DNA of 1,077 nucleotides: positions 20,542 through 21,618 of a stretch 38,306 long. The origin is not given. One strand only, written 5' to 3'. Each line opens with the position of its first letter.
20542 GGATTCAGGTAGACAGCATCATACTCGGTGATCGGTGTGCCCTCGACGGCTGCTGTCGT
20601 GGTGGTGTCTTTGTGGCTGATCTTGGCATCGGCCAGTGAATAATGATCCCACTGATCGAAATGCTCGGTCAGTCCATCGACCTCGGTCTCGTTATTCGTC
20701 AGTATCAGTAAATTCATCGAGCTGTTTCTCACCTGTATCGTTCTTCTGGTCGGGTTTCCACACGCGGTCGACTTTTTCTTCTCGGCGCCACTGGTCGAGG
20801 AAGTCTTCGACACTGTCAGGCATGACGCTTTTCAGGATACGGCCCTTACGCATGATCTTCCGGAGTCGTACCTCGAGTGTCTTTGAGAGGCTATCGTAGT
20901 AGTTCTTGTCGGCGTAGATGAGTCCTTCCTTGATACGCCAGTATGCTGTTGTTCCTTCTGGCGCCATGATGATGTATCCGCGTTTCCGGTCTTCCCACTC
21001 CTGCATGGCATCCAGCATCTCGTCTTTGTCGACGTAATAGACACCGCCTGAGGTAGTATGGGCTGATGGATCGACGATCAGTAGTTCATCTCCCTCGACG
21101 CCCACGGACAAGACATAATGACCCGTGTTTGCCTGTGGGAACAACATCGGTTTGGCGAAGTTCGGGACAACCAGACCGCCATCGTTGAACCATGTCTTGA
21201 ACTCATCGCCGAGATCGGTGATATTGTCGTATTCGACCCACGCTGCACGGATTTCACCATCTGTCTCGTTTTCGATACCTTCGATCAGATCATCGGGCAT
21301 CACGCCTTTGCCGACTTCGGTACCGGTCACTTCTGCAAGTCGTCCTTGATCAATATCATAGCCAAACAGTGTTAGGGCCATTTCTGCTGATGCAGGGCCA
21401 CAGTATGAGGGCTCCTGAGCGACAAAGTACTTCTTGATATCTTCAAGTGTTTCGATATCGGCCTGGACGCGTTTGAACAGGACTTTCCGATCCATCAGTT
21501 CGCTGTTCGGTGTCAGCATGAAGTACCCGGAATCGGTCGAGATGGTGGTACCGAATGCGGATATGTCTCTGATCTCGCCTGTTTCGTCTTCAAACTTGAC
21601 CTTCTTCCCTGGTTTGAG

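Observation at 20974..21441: Intact papain-fold catalytic set (Gln-Cys-His-Asp) on the cytoplasmic end of a mechanosensitive channel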

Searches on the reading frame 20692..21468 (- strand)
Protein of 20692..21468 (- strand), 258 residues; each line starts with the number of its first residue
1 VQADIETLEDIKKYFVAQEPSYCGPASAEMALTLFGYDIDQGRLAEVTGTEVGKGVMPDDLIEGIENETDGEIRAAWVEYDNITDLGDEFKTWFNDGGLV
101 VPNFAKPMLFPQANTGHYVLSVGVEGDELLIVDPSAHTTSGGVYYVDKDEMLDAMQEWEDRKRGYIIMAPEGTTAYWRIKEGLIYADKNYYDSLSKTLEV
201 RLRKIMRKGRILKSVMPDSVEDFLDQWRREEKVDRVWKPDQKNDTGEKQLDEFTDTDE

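Call 18: search_protein_representatives(protein=window:20692-21468:-)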
Query: 258 residues. Proteins with E-value up to 0.001 (for the whole library): 72; up to 1e-10: 60; up to 1e-30: 42. The best 72 are listed.
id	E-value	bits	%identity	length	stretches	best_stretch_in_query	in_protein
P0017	3.6e-125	432.7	72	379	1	1-258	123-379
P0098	8.0e-76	271.0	55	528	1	1-256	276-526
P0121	4.0e-67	242.5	46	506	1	3-240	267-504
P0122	3.3e-66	239.5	49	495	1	5-242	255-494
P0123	3.4e-66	239.4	49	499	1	2-247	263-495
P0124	6.1e-66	238.6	45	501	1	1-240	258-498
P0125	1.9e-65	237.0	46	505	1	2-241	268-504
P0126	3.2e-63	229.7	44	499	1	2-242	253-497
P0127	2.0e-61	223.8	58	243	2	44-198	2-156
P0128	3.2e-61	223.1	45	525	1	4-242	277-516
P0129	1.9e-60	220.6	43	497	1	2-239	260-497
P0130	2.6e-60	220.1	44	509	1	2-241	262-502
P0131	2.9e-58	213.4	46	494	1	4-242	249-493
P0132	7.2e-57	208.9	41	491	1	4-239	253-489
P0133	2.1e-56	207.3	43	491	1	1-238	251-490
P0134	5.2e-56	206.1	43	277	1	3-244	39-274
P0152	7.5e-47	176.0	43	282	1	3-239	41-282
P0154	6.9e-44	166.3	35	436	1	3-241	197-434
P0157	1.5e-41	158.7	34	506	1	2-245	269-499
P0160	4.7e-32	127.5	36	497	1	3-228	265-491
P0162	9.9e-28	113.4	33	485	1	4-207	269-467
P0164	8.7e-25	103.7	34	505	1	3-247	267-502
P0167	2.1e-20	89.3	28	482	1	1-224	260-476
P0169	3.0e-20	88.8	34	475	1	2-230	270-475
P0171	2.1e-19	86.1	31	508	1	3-243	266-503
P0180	1.7e-09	53.6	29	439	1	59-238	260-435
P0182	1.4e-06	44.0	31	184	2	80-167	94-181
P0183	1.5e-05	40.7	27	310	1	13-164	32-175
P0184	2.3e-05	40.1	38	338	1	16-95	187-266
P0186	1.5e-04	37.4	33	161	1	14-162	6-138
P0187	1.7e-04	37.2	27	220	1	18-165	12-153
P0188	3.2e-04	36.3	32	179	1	18-135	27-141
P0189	3.9e-04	36.0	29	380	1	10-176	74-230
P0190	5.1e-04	35.6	28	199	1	18-142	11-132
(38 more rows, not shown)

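Call 19: list_cluster_members(proteins=[P0154, P0157, P0160, P0162, P0164, P0167, P0169, P0171, P0180, P0121])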
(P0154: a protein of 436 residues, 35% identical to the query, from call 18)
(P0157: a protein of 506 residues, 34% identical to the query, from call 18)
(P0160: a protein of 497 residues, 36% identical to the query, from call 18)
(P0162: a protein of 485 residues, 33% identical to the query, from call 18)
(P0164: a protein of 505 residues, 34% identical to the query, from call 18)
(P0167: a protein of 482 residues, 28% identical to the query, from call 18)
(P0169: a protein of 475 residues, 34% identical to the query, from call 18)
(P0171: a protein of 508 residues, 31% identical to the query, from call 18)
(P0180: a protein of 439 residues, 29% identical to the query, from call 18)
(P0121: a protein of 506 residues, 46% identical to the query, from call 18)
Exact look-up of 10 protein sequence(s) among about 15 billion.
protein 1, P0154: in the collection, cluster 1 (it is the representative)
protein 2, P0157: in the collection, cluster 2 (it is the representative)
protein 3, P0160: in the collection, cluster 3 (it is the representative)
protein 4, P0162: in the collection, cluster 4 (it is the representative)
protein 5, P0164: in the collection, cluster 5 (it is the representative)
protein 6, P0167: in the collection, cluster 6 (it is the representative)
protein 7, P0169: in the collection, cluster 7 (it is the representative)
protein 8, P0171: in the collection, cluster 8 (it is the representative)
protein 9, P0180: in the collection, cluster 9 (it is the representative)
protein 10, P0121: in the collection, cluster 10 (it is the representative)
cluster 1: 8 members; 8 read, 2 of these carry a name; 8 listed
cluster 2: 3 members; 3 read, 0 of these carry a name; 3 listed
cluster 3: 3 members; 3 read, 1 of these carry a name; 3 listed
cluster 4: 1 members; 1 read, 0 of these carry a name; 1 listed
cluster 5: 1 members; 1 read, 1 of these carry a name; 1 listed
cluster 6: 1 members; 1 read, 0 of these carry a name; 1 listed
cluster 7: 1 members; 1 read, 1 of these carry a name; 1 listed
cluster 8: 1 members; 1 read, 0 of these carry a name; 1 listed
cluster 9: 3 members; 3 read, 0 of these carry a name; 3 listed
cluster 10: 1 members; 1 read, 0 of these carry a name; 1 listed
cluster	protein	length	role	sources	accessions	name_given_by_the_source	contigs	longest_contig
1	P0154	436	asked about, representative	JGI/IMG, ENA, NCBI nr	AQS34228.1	hypothetical protein [uncultured archaeon]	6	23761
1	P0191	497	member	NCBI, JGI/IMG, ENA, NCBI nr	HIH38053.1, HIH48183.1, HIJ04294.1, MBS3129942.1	mechanosensitive ion channel [Candidatus Woesearchaeota archaeon]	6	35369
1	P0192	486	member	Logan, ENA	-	-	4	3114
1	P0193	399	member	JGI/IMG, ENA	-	-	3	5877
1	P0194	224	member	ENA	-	-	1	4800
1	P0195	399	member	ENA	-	-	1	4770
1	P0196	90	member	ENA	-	-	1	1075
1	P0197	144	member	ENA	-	-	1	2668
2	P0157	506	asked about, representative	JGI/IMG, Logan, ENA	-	-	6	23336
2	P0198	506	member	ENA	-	-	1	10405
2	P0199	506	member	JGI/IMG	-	-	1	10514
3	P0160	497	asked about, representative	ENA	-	-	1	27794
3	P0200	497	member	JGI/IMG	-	small-conductance mechanosensitive channel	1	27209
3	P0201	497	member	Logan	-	-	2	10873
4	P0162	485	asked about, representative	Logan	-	-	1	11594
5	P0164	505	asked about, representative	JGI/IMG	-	hypothetical protein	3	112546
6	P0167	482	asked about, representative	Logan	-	-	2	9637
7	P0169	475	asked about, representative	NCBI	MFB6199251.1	MAG: mechanosensitive ion channel domain-containing protein [Candidatus Nanohaloarchaea ...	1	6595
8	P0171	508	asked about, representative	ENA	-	-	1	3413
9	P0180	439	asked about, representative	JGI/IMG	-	-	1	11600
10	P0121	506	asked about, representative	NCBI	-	-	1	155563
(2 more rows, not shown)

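Call 66: list_cluster_members(proteins=[P0182, P0183, P0184, P0186, P0187, P0188, P0189, P0190, P0134, P0152])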
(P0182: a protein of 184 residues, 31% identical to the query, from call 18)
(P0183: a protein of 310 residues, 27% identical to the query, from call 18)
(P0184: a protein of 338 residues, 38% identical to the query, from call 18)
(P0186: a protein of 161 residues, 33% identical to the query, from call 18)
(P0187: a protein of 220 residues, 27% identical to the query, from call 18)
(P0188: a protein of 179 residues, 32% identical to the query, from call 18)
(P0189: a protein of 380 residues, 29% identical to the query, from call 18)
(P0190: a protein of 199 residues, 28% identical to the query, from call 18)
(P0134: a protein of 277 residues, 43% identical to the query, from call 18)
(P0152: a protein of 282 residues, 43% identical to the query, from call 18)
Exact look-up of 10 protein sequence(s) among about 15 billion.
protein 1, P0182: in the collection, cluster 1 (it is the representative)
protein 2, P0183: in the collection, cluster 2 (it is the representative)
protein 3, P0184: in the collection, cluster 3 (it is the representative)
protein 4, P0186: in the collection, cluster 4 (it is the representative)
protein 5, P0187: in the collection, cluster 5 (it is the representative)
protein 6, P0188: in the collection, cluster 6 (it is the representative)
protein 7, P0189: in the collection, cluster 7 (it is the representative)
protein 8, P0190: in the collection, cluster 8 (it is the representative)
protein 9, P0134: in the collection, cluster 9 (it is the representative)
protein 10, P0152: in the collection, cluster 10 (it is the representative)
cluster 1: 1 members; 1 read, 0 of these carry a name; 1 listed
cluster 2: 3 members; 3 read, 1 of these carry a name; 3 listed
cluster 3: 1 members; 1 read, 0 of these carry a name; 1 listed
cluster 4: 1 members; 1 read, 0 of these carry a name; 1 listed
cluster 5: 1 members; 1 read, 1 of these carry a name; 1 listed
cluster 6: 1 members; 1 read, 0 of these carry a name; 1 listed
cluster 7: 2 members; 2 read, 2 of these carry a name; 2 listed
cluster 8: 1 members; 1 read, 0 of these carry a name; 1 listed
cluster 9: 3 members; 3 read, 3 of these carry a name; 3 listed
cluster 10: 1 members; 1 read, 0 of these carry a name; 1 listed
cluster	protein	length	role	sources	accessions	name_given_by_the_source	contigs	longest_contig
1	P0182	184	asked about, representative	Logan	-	-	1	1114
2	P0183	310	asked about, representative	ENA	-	-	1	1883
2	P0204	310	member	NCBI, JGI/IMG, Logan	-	predicted double-glycine peptidase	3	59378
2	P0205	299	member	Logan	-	-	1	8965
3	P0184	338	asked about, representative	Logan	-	-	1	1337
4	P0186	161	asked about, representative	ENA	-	-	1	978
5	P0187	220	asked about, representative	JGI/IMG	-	ABC-type bacteriocin/lantibiotic exporter with double-glycine peptidase domain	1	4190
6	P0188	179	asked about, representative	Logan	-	-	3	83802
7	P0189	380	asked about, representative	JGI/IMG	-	hypothetical protein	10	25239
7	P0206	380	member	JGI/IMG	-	uncharacterized protein YdeI (BOF family)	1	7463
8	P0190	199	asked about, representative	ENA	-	-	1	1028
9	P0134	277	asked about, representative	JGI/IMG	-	hypothetical protein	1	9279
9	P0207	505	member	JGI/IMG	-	hypothetical protein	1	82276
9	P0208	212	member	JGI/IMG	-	hypothetical protein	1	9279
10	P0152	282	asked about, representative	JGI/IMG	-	-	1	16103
